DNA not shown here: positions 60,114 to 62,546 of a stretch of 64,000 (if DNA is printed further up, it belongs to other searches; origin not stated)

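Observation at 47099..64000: Repressor-gated phage head/tail cluster abutting meaB, with no integrase, replication, lysis, tail-tube or tape-measure genes in view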

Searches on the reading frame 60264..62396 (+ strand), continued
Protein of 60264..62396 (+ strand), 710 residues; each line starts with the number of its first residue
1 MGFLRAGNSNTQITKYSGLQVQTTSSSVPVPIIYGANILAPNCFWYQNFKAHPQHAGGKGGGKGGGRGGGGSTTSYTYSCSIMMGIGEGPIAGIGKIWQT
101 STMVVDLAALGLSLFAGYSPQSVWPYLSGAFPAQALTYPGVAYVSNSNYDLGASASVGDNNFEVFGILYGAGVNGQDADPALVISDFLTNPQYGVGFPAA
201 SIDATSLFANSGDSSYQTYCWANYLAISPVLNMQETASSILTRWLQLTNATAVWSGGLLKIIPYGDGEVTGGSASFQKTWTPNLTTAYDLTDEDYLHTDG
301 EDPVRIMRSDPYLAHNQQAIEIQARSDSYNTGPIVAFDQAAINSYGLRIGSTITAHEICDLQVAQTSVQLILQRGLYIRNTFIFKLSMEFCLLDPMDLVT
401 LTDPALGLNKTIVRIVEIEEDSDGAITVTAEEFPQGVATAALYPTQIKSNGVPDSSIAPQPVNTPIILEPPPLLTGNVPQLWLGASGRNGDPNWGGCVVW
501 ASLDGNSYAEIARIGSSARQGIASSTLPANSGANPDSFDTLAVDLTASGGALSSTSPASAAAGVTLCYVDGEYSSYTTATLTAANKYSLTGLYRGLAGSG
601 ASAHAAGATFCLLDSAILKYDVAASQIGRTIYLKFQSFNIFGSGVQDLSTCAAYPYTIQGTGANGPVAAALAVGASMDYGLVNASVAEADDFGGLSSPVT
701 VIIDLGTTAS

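Call 105: fold_search(model_id=the predicted structure, library=pdb)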
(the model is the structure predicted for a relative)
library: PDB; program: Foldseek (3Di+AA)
matches with E <= 10: 451; with E <= 0.001: 12
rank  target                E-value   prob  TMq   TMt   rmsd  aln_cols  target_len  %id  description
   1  2pyg_B                1.4e-05  1.00  0.27  0.42  12.2       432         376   14  Azotobacter vinelandii Mannuronan C-5 epimerase AlgE4 A-module (released 2008-05-27)
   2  6k0v_A                1.8e-04  1.00  0.25  0.28  14.2       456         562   12  Catalytic domain of GH87 alpha-1,3-glucanase D1069A in complex with tetrasaccharides (released 2019-12-25)
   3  7chu_A                2.0e-04  1.00  0.29  0.34  13.7       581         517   12  Geobacillus virus E2 - ORF18 (released 2021-04-14)
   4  8iqe_D                3.0e-04  1.00  0.28  0.33  20.5       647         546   11  Crystal structure of tetrameric K2-2 TSP (released 2024-02-21)
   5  8iq5_A                3.3e-04  0.98  0.22  0.25  21.6       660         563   10  Crystal structure of trimeric K2-2 TSP (released 2024-02-21)
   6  5zru_A                4.4e-04  1.00  0.33  0.37  10.7       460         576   11  Crystal structure of Agl-KA catalytic domain (released 2019-10-23)
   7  6w4q_B                5.5e-04  1.00  0.35  0.31  20.6       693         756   11  Crystal structure of full-length tailspike protein 2 (TSP2, ORF211) ) from Escherichia coli O157:H7 bacteriophage CAB1 (released 2021-01-20)
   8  3riq                  6.6e-04  0.84  0.18  0.21  20.6       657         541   11  Siphovirus 9NA tailspike receptor binding domain (released 2012-02-29)
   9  9beh_A                7.2e-04  1.00  0.25  0.27  13.4       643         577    7  Structure of GH110A in complex with galactose-6-sulfate (released 2025-08-27)
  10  2pyg_A                7.9e-04  1.00  0.34  0.53   8.0       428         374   15  Azotobacter vinelandii Mannuronan C-5 epimerase AlgE4 A-module (released 2008-05-27)
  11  6k0q_A                9.4e-04  1.00  0.29  0.32  10.4       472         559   10  Catalytic domain of GH87 alpha-1,3-glucanase D1068A in complex with nigerose (released 2019-12-25)
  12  9bev_A                9.4e-04  1.00  0.28  0.31  13.0       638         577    7  Structure of GH110A in complex with a lambda-carrageenan oligosaccharide (released 2025-08-27)
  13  9ozd_B                1.0e-03  0.99  0.21  0.31  12.8       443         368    9  Crystal structure of the polysaccharide lyase RbmB from Vibrio cholerae bound to Vibrio Polysaccharide (released 2026-03-11)
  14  2vbm_A                1.4e-03  0.99  0.27  0.33  19.5       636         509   10  Tailspike protein of bacteriophage Sf6 complexed with tetrasaccharide (released 2008-04-22)
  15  6c72_A                1.4e-03  0.97  0.23  0.25  20.9       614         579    9  Crystal structure of a tailspike protein gp49 from Acinetobacter baumannii bacteriophage Fri1, a capsular polysacchari (released 2019-01-23)
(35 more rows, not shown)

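Call 111: find_related_loci(query=L001:16818-17048:+, collection=metagenome_contigs, flank=10000)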
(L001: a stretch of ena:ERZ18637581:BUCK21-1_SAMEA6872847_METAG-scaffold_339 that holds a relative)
Query L001:16818-17048:+ (77 aa) in metagenome_contigs; peptide patterns used: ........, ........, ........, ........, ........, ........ (x = any residue, [..] = any of these).
350 stretches matched a pattern; 4 encode a relative of the query (tblastn E <= 1e-3); 4 distinct loci.
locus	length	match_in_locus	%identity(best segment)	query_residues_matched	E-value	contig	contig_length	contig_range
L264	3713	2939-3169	68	1-77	8e-35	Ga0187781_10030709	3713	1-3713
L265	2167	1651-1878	60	1-77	1e-30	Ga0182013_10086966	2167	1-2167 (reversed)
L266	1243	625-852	60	1-77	3e-31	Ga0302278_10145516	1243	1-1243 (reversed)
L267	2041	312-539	60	1-77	1e-30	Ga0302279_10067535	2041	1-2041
